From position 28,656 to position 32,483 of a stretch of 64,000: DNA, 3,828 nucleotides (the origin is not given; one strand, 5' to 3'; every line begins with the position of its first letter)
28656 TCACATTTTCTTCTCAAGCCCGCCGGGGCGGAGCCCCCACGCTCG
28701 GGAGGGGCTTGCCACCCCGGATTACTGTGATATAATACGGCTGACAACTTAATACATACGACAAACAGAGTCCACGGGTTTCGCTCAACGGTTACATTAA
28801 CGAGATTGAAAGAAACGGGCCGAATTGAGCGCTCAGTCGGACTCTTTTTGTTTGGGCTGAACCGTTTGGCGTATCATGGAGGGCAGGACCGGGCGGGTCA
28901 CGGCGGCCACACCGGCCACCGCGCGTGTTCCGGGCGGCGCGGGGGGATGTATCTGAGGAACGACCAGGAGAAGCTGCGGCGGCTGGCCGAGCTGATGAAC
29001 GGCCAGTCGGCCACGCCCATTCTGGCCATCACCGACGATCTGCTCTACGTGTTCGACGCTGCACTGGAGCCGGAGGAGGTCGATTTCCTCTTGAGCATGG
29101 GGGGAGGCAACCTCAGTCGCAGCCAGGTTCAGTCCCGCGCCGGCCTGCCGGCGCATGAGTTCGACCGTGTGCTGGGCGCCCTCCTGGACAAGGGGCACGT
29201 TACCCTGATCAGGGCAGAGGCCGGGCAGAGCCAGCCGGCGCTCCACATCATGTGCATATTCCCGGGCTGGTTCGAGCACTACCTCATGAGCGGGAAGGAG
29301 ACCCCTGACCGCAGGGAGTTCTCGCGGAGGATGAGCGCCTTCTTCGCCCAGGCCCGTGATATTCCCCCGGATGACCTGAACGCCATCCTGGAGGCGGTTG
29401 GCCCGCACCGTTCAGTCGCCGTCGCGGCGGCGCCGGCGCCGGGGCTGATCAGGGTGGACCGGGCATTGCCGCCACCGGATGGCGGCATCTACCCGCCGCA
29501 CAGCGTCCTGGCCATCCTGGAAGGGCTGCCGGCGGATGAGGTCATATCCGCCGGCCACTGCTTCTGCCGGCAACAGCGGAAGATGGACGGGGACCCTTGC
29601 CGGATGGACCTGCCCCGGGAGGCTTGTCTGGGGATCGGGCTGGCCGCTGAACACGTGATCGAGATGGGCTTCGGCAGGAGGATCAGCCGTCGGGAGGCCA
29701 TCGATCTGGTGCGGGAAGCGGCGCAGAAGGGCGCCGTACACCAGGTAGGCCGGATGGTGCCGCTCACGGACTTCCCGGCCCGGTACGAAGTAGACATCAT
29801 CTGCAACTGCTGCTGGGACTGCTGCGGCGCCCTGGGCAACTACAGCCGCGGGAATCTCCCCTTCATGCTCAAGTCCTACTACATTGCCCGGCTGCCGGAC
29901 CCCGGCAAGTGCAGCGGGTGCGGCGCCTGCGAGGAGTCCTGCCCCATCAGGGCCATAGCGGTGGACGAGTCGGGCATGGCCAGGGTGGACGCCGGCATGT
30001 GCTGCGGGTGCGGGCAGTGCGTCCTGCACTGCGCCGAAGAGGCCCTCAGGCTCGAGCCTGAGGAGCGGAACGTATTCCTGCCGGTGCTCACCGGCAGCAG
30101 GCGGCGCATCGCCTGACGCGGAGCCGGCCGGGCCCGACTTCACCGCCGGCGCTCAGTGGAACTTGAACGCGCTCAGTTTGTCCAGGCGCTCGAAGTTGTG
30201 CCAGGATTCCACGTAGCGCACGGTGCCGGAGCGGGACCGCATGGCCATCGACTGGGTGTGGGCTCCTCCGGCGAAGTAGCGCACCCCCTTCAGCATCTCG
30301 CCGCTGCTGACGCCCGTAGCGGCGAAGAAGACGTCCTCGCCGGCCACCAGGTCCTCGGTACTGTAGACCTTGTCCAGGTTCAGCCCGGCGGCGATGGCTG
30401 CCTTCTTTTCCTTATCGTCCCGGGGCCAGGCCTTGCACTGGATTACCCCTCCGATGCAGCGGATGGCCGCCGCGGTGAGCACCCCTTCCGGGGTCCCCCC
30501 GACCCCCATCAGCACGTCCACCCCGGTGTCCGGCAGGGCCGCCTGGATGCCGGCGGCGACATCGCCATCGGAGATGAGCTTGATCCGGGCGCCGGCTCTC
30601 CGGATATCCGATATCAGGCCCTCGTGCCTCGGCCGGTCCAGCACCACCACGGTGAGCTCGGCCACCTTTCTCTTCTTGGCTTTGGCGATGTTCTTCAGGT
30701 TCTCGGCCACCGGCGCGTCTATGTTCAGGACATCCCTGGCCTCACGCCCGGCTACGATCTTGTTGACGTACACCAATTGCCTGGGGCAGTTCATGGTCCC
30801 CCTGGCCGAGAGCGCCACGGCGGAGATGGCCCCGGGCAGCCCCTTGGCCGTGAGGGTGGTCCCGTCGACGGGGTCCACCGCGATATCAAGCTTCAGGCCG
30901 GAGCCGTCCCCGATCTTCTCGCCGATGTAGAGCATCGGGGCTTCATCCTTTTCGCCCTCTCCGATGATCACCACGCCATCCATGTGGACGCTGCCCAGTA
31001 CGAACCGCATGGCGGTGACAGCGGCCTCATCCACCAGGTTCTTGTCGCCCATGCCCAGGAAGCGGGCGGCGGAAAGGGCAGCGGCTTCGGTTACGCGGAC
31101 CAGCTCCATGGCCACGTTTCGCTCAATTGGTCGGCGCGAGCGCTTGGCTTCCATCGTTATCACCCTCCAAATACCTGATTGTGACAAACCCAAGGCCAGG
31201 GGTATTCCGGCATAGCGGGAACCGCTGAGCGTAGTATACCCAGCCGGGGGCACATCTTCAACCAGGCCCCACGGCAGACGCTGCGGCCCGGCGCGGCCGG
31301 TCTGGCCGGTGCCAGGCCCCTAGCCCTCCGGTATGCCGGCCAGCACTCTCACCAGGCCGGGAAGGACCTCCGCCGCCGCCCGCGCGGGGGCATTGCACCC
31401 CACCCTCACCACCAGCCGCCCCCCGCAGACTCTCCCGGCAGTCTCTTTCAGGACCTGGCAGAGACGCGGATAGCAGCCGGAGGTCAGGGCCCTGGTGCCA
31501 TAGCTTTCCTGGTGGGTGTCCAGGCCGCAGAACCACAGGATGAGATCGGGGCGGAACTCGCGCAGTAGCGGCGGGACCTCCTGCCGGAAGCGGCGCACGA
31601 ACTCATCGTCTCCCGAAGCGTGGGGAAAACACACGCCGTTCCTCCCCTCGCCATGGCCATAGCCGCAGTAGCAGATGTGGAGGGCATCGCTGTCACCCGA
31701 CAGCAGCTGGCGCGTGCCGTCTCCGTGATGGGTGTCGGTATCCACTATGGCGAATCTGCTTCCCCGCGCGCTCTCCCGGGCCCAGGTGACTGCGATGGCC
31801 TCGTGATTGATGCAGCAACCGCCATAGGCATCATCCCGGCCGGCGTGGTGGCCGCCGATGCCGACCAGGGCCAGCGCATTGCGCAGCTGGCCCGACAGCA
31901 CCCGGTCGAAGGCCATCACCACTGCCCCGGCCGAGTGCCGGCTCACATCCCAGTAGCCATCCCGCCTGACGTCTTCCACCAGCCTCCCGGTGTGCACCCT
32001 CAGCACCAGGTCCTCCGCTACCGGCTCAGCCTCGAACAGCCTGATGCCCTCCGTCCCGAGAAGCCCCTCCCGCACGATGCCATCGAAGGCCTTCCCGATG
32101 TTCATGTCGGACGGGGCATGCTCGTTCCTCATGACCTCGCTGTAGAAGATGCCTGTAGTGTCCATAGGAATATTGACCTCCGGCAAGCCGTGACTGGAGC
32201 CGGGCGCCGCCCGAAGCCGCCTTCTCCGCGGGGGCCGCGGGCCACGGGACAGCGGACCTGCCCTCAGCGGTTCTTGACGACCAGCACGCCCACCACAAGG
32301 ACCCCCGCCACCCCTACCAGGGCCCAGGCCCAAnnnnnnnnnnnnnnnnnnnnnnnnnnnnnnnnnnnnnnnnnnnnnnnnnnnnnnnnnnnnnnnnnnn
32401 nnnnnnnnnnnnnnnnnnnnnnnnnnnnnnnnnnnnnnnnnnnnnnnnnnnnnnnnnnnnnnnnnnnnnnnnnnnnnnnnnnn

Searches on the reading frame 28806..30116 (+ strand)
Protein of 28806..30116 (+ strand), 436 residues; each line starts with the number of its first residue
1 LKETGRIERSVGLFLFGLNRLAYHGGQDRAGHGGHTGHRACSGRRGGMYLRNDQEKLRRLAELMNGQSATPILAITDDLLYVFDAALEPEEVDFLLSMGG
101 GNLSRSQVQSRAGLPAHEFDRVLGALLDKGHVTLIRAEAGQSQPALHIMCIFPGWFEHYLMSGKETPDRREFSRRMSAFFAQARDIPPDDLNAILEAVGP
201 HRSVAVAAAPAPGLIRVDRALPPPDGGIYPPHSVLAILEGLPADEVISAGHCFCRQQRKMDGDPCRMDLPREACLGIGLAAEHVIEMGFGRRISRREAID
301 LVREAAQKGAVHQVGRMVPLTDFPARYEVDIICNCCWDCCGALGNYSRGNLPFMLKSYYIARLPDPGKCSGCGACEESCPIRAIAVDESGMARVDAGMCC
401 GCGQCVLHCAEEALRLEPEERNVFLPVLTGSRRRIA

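Call 56: search_protein_families(library=pfam, proteins=[window:28806-30116:+], max_evalue=0.001)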
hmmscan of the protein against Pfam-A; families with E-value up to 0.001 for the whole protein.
window:28806-30116:+ (436 aa): 7 families
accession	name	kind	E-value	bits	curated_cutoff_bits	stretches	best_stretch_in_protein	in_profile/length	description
PF00037.32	Fer4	-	2.2e-08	34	21.1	1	365-384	4-23/24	4Fe-4S binding domain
PF13187.11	Fer4_9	-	6.4e-06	26.5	27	1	368-413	1-51/52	4Fe-4S dicluster domain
PF12838.12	Fer4_7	-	1.8e-05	25.6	27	1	368-412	1-51/52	4Fe-4S dicluster domain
PF12837.12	Fer4_6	-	3.2e-05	24.1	25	0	365-384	5-24/24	4Fe-4S binding domain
PF13237.11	Fer4_10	-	9e-05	22.8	25.5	1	365-409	5-52/53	4Fe-4S dicluster domain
PF14697.11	Fer4_21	-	0.0007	20.1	35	1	367-413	6-56/59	4Fe-4S dicluster domain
PF12797.12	Fer4_2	-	0.00095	19.4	24.5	0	365-380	6-21/22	4Fe-4S binding domain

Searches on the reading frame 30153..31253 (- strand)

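Call 56: search_protein_families(library=pfam, proteins=[window:30153-31253:-], max_evalue=0.001)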
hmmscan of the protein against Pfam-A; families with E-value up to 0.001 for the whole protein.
window:30153-31253:- (366 aa): 1 family
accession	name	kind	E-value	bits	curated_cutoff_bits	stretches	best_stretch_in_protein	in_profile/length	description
PF03320.18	FBPase_glpX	-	2.1e-133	444.4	27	1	45-352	1-307/307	Bacterial fructose-1,6-bisphosphatase, glpX-encoded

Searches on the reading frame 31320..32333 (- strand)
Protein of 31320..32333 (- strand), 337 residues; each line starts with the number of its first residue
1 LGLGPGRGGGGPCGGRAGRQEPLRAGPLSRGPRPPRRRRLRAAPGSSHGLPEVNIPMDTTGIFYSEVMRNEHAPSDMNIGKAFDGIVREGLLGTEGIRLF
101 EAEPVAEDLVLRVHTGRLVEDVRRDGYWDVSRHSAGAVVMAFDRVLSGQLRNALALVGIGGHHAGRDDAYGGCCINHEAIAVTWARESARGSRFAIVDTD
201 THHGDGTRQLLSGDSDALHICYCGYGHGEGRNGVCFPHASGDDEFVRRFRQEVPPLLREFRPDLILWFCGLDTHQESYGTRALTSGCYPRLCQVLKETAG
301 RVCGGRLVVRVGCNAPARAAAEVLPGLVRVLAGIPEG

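Call 56: search_protein_families(library=pfam, proteins=[window:31320-32333:-], max_evalue=0.001)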
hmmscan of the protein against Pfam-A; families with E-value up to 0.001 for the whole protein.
window:31320-32333:- (337 aa): 1 family
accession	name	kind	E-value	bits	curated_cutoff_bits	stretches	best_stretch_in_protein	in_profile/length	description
PF00850.24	Hist_deacetyl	-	3.5e-34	118.9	27.9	1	125-309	75-276/298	Histone deacetylase domain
